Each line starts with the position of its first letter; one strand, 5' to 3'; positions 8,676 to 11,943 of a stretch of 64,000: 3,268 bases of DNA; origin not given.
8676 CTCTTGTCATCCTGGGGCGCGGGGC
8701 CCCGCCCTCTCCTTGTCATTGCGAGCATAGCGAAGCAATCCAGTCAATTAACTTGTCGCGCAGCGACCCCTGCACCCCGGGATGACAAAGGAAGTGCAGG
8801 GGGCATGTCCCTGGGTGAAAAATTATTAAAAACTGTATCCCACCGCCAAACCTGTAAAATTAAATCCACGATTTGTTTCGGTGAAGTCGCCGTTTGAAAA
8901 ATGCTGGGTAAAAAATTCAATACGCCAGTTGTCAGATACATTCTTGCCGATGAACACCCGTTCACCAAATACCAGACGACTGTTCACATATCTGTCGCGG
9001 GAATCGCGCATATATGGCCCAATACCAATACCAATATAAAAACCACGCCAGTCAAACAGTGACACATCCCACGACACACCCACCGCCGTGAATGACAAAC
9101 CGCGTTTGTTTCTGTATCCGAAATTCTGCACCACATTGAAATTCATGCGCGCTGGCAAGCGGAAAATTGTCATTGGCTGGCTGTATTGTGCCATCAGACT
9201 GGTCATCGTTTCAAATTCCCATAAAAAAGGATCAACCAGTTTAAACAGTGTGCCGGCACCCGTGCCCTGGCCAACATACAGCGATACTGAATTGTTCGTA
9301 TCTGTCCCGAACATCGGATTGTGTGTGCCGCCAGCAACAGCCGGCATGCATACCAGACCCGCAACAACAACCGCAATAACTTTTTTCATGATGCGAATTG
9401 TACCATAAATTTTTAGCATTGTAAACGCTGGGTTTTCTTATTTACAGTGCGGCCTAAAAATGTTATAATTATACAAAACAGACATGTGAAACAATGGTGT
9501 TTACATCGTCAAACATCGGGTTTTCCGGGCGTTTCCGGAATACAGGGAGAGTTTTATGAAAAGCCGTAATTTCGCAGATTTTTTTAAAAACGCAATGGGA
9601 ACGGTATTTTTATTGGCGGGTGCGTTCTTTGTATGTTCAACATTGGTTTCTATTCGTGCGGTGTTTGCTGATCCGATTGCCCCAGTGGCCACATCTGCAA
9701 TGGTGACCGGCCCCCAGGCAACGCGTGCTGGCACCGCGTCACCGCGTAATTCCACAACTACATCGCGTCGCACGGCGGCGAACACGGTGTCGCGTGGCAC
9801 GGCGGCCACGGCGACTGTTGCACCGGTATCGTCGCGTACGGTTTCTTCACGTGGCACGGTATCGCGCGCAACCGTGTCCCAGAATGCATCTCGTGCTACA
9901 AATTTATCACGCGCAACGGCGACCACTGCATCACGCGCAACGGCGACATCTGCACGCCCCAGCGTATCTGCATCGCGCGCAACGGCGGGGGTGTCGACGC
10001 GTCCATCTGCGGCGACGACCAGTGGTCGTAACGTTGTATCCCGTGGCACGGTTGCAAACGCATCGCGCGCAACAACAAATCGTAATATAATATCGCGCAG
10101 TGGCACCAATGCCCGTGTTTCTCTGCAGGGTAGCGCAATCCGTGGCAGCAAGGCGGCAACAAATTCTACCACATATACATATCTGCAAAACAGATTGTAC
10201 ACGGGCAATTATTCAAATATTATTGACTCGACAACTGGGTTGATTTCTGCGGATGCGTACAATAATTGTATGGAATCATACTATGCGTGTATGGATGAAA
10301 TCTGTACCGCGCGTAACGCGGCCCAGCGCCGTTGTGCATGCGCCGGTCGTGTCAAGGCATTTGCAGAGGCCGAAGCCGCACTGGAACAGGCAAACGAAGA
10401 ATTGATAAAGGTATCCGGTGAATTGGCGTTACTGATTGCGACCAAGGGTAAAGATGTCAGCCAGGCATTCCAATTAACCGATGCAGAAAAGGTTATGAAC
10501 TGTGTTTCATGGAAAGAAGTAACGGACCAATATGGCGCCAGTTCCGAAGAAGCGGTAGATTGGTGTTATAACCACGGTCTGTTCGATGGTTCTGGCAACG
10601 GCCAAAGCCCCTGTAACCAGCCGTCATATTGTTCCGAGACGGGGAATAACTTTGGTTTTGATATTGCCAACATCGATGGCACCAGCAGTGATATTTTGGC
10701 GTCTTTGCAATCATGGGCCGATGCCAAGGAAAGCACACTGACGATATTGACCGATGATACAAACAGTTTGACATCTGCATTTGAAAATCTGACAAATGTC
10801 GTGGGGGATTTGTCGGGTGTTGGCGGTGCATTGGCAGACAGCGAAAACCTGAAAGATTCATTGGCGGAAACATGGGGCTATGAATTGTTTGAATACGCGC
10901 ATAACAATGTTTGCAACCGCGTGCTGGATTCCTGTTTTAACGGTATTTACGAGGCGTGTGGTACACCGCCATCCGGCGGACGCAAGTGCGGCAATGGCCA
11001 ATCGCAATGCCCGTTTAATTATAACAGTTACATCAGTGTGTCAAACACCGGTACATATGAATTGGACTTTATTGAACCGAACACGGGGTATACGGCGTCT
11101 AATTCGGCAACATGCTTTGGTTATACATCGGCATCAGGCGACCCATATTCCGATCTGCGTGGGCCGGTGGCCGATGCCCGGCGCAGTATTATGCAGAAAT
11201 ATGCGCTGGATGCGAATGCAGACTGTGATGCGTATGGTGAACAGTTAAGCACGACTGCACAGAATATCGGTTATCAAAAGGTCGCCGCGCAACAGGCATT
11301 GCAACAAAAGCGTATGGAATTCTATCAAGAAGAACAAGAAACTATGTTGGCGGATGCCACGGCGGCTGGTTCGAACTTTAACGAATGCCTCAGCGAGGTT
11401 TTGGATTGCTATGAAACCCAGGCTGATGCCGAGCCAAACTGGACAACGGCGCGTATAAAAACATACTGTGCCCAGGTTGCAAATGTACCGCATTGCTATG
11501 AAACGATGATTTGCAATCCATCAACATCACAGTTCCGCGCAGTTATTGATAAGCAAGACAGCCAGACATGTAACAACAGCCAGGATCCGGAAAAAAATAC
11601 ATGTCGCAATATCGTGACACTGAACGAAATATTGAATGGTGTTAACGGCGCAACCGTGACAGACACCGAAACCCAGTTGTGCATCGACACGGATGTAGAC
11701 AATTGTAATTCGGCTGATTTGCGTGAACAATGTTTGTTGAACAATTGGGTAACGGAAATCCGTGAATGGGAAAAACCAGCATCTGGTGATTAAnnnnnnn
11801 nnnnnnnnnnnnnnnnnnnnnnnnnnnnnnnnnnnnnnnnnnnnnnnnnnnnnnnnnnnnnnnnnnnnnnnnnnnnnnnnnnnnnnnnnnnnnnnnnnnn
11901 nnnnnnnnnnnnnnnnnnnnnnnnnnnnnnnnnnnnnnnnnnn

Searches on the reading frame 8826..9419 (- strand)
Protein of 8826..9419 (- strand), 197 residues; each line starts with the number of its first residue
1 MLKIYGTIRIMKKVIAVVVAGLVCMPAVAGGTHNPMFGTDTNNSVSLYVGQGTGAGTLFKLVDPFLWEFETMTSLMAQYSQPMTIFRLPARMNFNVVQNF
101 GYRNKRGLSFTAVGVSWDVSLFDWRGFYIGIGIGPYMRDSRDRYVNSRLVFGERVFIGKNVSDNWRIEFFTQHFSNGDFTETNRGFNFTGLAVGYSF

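Call 5: search_protein_families(library=pfam, proteins=[window:8826-9419:-])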
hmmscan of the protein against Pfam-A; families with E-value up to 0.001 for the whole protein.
window:8826-9419:- (197 aa): 1 family
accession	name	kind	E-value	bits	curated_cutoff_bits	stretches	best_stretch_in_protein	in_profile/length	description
PF09411.16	PagL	-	2.1e-14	54.2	23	1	107-196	41-136/136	Lipid A 3-O-deacylase (PagL)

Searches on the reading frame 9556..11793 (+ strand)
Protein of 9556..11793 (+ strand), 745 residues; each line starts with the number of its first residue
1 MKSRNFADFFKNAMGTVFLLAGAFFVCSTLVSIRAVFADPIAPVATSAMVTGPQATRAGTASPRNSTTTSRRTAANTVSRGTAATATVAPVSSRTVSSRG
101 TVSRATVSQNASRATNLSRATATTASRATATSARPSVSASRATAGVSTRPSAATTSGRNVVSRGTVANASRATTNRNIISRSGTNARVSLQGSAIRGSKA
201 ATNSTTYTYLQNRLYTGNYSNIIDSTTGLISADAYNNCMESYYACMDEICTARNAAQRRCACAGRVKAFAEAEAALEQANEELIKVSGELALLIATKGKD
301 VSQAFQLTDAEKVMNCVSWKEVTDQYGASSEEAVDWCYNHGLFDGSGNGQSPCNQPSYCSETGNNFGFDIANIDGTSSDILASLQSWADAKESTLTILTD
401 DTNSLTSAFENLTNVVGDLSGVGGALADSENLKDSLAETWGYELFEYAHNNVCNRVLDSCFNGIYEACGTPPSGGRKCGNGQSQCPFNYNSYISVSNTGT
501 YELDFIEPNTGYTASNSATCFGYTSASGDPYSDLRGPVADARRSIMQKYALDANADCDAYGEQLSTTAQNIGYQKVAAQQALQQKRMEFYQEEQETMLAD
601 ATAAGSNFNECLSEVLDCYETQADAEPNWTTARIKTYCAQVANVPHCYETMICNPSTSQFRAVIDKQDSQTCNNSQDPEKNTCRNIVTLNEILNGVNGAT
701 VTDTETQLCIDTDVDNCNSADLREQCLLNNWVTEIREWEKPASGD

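Call 5: search_protein_families(library=pfam, proteins=[window:9556-11793:+])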
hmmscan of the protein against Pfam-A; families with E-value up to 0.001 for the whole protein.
window:9556-11793:+ (745 aa): 0 families

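Call 20: find_encoding_contigs(protein=window:9556-11793:+, flank=6000, max_places=10)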
Protein window:9556-11793:+ (745 aa): 13 contigs read that carry it; 5 places shown.
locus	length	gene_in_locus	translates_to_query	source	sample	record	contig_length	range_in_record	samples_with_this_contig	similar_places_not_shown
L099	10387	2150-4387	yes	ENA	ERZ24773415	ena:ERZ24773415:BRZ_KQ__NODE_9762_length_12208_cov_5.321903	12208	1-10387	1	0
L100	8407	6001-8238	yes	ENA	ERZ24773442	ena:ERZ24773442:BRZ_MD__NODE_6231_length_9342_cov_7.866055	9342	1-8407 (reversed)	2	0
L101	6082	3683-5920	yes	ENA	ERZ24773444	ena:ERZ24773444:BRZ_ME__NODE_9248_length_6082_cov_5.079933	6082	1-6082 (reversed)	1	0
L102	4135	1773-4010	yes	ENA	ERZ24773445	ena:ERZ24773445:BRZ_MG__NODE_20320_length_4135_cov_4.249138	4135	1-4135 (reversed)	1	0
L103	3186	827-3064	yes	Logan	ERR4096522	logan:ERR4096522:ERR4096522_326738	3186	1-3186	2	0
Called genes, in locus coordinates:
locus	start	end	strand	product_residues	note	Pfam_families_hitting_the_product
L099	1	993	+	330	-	?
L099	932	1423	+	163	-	-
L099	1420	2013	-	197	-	PF09411:PagL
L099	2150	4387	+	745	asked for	-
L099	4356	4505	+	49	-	-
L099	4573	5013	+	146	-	PF00829:Ribosomal_L21p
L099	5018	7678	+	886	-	-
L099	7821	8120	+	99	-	PF00829:Ribosomal_L21p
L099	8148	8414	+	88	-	PF01016:Ribosomal_L27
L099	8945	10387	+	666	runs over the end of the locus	-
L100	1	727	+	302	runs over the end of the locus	-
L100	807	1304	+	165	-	-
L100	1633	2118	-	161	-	PF01988:VIT1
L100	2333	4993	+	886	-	PF01326:PPDK_N, PF00391:PEP-utilizers, PF02896:PEP-utilizers_C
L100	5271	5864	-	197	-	PF09411:PagL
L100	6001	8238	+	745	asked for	-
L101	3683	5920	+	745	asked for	-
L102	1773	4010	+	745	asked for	-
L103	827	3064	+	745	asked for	-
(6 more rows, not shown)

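Call 33: search_protein_families(library=ncbifam, proteins=[window:9556-11793:+], max_evalue=0.01)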
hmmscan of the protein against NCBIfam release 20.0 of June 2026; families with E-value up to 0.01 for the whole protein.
window:9556-11793:+ (745 aa): 0 families

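Call 54: search_protein_families(library=pfam, proteins=[window:9556-11793:+], max_evalue=5)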
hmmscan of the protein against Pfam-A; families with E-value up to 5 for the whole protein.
window:9556-11793:+ (745 aa): 1 family
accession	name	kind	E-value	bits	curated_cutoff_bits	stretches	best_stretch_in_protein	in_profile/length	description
PF20282.3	CTD6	-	0.055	14.3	26.4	1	558-645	10-100/130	C-terminal domain 6 of the ABC-three component (ABC-3C) systems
